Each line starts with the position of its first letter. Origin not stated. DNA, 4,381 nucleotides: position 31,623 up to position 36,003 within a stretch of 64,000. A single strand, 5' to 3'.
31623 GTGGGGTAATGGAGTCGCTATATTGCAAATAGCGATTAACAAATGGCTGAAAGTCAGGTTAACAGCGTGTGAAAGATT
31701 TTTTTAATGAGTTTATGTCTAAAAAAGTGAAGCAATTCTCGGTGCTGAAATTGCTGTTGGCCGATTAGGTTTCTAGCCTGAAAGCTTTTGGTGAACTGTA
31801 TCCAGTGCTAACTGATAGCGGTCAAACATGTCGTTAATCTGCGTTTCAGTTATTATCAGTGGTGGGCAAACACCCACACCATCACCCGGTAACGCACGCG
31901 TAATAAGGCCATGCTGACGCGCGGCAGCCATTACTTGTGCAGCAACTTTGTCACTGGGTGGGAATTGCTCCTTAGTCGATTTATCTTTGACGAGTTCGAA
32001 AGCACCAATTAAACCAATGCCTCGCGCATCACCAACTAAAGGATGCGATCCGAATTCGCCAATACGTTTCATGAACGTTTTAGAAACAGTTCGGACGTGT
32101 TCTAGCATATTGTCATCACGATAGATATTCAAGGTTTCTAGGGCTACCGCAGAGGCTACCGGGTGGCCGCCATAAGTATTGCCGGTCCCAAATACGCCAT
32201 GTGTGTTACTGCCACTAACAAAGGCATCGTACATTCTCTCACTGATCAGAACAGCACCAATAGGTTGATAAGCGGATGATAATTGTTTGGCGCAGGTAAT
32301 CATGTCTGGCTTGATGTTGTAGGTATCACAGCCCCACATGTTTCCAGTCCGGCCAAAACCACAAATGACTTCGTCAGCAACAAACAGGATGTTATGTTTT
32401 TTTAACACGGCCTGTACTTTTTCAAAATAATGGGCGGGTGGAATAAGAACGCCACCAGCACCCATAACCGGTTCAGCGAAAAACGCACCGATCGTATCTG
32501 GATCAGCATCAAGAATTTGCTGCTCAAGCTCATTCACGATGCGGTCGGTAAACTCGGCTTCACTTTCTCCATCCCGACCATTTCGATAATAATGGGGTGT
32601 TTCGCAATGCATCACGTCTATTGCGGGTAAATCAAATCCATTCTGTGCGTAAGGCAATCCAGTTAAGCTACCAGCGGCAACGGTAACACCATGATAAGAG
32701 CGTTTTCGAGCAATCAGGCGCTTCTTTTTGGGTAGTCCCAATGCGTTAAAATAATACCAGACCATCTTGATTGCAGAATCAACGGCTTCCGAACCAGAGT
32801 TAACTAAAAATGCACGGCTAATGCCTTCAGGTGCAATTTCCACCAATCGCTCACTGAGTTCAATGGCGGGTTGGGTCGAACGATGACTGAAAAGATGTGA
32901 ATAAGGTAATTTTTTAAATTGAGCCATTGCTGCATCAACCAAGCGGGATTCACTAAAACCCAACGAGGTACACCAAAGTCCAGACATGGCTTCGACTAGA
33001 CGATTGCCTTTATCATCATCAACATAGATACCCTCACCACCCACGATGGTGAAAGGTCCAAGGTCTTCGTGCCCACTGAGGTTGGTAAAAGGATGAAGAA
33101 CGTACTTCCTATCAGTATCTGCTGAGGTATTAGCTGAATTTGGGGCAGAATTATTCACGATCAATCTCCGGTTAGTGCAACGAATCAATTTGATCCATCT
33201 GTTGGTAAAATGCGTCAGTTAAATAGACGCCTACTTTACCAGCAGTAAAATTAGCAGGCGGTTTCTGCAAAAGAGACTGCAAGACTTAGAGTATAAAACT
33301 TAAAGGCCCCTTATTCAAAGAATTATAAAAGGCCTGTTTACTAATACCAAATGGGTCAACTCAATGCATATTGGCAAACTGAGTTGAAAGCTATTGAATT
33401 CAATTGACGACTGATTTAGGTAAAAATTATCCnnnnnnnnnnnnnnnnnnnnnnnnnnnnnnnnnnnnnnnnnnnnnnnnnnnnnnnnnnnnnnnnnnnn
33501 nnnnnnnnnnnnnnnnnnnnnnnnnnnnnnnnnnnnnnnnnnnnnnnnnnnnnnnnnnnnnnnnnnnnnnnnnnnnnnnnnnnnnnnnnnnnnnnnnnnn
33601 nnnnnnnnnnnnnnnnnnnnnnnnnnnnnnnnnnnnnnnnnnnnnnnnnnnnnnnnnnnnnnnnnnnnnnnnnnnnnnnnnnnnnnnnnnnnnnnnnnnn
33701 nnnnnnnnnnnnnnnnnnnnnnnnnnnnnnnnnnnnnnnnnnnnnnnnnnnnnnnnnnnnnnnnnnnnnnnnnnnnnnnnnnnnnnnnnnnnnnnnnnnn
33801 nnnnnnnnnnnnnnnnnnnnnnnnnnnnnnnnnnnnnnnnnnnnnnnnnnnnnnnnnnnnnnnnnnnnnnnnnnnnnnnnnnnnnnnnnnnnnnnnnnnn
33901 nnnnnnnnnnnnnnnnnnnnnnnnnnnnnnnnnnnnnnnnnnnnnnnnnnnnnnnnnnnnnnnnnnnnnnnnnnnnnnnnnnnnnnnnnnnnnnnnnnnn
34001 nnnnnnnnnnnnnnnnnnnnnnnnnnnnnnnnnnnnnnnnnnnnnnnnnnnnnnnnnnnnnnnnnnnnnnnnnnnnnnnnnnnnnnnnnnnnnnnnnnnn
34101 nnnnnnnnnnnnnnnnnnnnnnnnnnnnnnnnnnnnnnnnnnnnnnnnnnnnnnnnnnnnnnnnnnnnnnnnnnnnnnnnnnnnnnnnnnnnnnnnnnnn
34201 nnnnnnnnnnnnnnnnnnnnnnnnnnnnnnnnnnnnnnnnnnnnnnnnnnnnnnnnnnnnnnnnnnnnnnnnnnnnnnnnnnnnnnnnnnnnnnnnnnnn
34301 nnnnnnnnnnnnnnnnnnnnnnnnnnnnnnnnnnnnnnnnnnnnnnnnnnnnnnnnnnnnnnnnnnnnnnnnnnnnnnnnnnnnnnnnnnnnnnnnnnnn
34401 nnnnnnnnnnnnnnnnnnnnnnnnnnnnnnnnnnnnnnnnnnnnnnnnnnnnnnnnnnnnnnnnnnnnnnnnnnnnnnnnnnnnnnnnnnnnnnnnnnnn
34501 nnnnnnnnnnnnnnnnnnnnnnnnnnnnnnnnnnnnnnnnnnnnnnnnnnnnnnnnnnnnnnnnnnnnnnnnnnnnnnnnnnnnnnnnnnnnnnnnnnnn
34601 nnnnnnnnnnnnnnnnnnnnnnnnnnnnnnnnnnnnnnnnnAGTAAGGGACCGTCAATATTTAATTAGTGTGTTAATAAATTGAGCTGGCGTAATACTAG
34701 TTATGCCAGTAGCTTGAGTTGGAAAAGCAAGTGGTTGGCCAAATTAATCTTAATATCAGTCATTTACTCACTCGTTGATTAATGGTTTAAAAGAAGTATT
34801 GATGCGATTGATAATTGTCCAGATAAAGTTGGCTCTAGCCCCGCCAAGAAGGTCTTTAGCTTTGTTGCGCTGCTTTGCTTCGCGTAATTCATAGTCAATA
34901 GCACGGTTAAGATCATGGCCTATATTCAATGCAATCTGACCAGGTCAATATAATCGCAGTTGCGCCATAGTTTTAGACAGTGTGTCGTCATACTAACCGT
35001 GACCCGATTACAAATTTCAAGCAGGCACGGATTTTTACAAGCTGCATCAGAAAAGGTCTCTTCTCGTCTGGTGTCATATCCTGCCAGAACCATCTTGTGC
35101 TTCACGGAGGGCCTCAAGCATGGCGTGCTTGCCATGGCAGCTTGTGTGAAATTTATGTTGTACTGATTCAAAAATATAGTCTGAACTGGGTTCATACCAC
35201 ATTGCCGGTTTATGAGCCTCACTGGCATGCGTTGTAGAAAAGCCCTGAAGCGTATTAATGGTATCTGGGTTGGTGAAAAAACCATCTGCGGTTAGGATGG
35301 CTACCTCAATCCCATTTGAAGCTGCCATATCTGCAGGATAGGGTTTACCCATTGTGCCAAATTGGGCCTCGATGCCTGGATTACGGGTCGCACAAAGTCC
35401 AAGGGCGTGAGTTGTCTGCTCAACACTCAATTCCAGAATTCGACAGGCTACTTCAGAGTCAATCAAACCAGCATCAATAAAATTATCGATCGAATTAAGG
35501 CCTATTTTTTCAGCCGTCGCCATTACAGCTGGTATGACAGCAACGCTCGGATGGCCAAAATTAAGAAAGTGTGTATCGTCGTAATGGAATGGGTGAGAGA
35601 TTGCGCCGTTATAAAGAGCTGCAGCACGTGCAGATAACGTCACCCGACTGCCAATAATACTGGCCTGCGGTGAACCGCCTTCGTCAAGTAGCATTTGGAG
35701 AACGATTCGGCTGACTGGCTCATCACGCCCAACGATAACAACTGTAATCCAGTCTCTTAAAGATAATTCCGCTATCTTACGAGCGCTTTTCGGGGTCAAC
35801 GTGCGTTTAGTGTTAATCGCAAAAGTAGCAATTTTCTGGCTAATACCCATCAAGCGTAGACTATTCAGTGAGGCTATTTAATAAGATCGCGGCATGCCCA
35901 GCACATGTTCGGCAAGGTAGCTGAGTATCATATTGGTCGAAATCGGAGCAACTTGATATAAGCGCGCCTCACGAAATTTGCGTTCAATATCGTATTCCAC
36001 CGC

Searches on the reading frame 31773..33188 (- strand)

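Call 44: search_protein_families(library=ncbifam, max_evalue=1e-20, proteins=[window:31773-33188:-])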
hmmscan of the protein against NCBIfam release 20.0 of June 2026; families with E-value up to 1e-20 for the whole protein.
window:31773-33188:- (471 aa): 63 families (the best 25 are shown)
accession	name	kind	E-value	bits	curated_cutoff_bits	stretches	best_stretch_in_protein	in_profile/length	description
NF004767.0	PRK06105.1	subfamily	1.5e-199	663.2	517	1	19-469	5-454/460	aminotransferase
NF005684.0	PRK07482.1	subfamily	4.6e-148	493.6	687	1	20-469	6-459/464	hypothetical protein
NF005682.0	PRK07480.1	subfamily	6.4e-143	476.7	510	1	17-469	8-456/459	aminotransferase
NF005447.0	PRK07036.1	equivalog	3.8e-133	444.6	618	1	14-469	5-459/468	aminotransferase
NF004625.0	PRK05965.1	subfamily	4e-133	444.5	729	1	20-467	4-450/460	hypothetical protein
NF005102.0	PRK06541.1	equivalog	1.9e-120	402.5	574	1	18-466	9-457/460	aspartate aminotransferase family protein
NF005683.0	PRK07481.1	subfamily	3.9e-112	375.5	575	1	20-466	4-451/453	hypothetical protein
NF005685.0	PRK07483.1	equivalog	2.7e-108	362.6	485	1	47-467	15-440/444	aspartate aminotransferase family protein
NF009068.0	PRK12403.1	equivalog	1.3e-102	344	817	1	24-468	16-456/460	aspartate aminotransferase family protein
NF005812.0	PRK07678.1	subfamily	7.3e-100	334.7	488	1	20-464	8-449/451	aminotransferase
NF052567.1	OmAmTferAptACaul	equivalog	2.3e-97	326.5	500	1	45-464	19-430/431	omega-aminotransferase AptA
TIGR00508.1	bioA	equivalog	8.5e-94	314.5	405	1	31-459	2-415/419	adenosylmethionine--8-amino-7-oxononanoate transaminase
NF004718.0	PRK06062.1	subfamily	4.8e-89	299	472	1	11-468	8-452/454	hypothetical protein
NF005443.0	PRK07030.1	equivalog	2.1e-87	293.5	729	1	23-456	8-438/451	adenosylmethionine--8-amino-7-oxononanoate transaminase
NF005375.0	PRK06917.1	equivalog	5e-84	282.6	535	1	48-468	18-442/448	aspartate aminotransferase family protein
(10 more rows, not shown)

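Call 67: search_protein_families(library=ncbifam, max_evalue=0.001, proteins=[window:31773-33185:-])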
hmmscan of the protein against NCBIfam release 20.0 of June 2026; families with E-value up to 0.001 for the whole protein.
window:31773-33185:- (470 aa): 69 families (the best 25 are shown)
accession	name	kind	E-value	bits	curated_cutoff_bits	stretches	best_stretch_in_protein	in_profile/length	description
NF004767.0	PRK06105.1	subfamily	1.5e-199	663.3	517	1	18-468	5-454/460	aminotransferase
NF005684.0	PRK07482.1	subfamily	4.5e-148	493.6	687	1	19-468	6-459/464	hypothetical protein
NF005682.0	PRK07480.1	subfamily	6.3e-143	476.8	510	1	16-468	8-456/459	aminotransferase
NF005447.0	PRK07036.1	equivalog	3.8e-133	444.6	618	1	13-468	5-459/468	aminotransferase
NF004625.0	PRK05965.1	subfamily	4e-133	444.5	729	1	19-466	4-450/460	hypothetical protein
NF005102.0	PRK06541.1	equivalog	1.9e-120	402.5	574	1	17-465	9-457/460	aspartate aminotransferase family protein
NF005683.0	PRK07481.1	subfamily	3.9e-112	375.5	575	1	19-465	4-451/453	hypothetical protein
NF005685.0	PRK07483.1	equivalog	2.7e-108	362.6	485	1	46-466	15-440/444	aspartate aminotransferase family protein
NF009068.0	PRK12403.1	equivalog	1.3e-102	344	817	1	23-467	16-456/460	aspartate aminotransferase family protein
NF005812.0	PRK07678.1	subfamily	7.2e-100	334.7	488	1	19-463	8-449/451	aminotransferase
NF052567.1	OmAmTferAptACaul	equivalog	2.3e-97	326.5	500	1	44-463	19-430/431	omega-aminotransferase AptA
TIGR00508.1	bioA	equivalog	8.4e-94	314.5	405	1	30-458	2-415/419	adenosylmethionine--8-amino-7-oxononanoate transaminase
NF004718.0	PRK06062.1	subfamily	4.7e-89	299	472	1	10-467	8-452/454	hypothetical protein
NF005443.0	PRK07030.1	equivalog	2.1e-87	293.6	729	1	22-455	8-438/451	adenosylmethionine--8-amino-7-oxononanoate transaminase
NF005375.0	PRK06917.1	equivalog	5e-84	282.6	535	1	47-467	18-442/448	aspartate aminotransferase family protein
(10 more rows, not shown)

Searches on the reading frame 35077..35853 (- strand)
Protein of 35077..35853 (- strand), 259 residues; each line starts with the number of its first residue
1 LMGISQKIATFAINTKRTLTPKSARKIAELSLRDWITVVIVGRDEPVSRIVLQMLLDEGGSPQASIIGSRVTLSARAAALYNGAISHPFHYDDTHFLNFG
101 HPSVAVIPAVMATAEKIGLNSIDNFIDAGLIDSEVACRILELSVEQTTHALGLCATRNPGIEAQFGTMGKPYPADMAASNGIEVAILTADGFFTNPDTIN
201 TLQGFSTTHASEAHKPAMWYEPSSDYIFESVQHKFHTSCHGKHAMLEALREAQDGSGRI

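Call 76: search_protein_families(library=pfam, max_evalue=0.01, proteins=[window:35077-35853:-])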
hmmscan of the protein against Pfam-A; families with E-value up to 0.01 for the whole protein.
window:35077-35853:- (259 aa): 1 family
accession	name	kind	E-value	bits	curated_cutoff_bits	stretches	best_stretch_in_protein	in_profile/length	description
PF03972.19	MmgE_PrpD_N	-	4.6e-34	118.2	32.1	2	6-140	1-134/244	MmgE/PrpD N-terminal domain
